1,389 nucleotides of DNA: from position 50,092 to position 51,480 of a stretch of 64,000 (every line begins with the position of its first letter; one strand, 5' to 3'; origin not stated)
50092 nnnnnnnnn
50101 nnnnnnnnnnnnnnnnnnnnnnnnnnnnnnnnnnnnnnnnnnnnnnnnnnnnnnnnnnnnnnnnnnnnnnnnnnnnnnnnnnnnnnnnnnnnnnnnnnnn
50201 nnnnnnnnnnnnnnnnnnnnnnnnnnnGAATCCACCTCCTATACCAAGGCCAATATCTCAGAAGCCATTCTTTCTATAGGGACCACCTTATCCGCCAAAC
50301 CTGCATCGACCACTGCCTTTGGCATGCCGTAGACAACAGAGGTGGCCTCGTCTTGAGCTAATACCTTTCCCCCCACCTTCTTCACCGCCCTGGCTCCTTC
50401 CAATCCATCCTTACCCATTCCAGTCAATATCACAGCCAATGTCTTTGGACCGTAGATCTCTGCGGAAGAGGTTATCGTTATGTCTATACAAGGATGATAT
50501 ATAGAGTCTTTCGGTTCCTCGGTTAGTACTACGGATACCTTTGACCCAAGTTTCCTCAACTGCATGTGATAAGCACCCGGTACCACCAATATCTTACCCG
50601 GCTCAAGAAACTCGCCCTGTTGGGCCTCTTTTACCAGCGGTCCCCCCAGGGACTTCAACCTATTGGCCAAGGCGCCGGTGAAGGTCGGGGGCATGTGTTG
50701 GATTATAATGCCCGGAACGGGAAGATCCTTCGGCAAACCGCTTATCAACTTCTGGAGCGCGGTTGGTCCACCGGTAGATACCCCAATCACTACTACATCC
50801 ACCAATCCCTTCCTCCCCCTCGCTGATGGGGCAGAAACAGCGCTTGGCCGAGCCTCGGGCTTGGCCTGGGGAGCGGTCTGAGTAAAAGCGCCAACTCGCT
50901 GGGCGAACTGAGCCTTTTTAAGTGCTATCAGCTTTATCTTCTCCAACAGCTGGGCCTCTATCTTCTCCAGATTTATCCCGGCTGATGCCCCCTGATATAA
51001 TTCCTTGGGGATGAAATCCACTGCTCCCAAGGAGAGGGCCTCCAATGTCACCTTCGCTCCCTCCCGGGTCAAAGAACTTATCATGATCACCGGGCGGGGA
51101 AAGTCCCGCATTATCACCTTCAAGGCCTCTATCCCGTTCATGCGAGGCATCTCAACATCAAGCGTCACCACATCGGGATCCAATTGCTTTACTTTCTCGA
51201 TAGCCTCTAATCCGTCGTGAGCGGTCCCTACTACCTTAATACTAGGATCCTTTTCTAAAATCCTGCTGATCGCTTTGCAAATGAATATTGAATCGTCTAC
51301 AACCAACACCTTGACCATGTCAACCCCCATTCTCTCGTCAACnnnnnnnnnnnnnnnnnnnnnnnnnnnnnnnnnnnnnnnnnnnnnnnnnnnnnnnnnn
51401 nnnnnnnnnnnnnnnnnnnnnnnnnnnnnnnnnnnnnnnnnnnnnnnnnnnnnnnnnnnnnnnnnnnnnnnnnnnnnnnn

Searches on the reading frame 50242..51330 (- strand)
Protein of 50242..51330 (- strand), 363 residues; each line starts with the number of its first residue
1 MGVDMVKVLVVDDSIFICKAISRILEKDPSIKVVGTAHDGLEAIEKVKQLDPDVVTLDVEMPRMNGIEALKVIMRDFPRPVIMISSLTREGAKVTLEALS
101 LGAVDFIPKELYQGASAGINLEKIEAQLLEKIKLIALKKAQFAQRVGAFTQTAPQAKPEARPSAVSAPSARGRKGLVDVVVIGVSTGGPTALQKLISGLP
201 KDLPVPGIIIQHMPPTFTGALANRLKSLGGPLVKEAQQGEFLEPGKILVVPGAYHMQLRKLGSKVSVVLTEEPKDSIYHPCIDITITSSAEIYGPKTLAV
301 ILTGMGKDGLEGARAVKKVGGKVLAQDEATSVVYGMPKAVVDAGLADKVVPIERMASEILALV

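Call 38: search_protein_families(library=ncbifam, proteins=[window:50242-51330:-], max_evalue=0.00001)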
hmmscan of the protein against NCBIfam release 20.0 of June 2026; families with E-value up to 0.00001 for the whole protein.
window:50242-51330:- (363 aa): 56 families (the best 25 are shown)
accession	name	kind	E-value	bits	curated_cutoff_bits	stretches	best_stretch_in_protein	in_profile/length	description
NF001965.0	PRK00742.1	subfamily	4.7e-127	424.1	293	1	5-362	3-352/357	chemotaxis-specific protein-glutamate methyltransferase CheB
NF009206.0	PRK12555.1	subfamily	1.7e-96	323.1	342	1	6-362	1-335/340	chemotaxis-specific protein-glutamate methyltransferase CheB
NF041367.1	CheY_Halo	equivalog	2.6e-17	63.3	200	1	8-110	1-100/114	chemotaxis protein CheY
NF011896.0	PRK15369.1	equivalog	1.5e-16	60.7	242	1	5-110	3-107/211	two component system response regulator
NF052445.1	RespRegMctR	equivalog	2e-16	60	300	1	6-110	2-105/205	two-component system response regulator MctR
TIGR02875.1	spore_0_A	equivalog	2.7e-16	59.6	200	1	5-110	2-108/262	sporulation transcription factor Spo0A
NF008677.0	PRK11697.1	equivalog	9.8e-16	57.8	246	1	5-82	1-77/238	two-component system response regulator BtsR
NF007935.0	PRK10651.1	equivalog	1.2e-15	57.3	250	1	5-109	6-109/216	two-component system response regulator NarL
NF007018.1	PRK09483.1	equivalog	1.9e-14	53.9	280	1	5-109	1-104/217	UvrY/SirA/GacA family response regulator transcription factor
NF007708.0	PRK10403.1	equivalog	4.3e-14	52.5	343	1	6-84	7-85/215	nitrate/nitrite response regulator protein NarP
NF040534.1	resp_reg_YycF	equivalog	8.7e-14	51.3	340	1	7-110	2-101/231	response regulator YycF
NF008469.0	PRK11361.1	equivalog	1.6e-13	50.2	714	1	6-109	5-105/461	acetoacetate metabolism transcriptional regulator AtoC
NF045944.1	ResRegRpaBCyano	equivalog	2.7e-12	46.5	330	1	9-110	1-98/229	response regulator transcription factor RpaB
NF008199.0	PRK10955.1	equivalog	4.3e-12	46.4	341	1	5-111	1-102/232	envelope stress response regulator transcription factor CpxR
NF012227.0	AdeR_RR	equivalog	4.9e-12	45.8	340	1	7-110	13-112/239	efflux system response regulator transcription factor AdeR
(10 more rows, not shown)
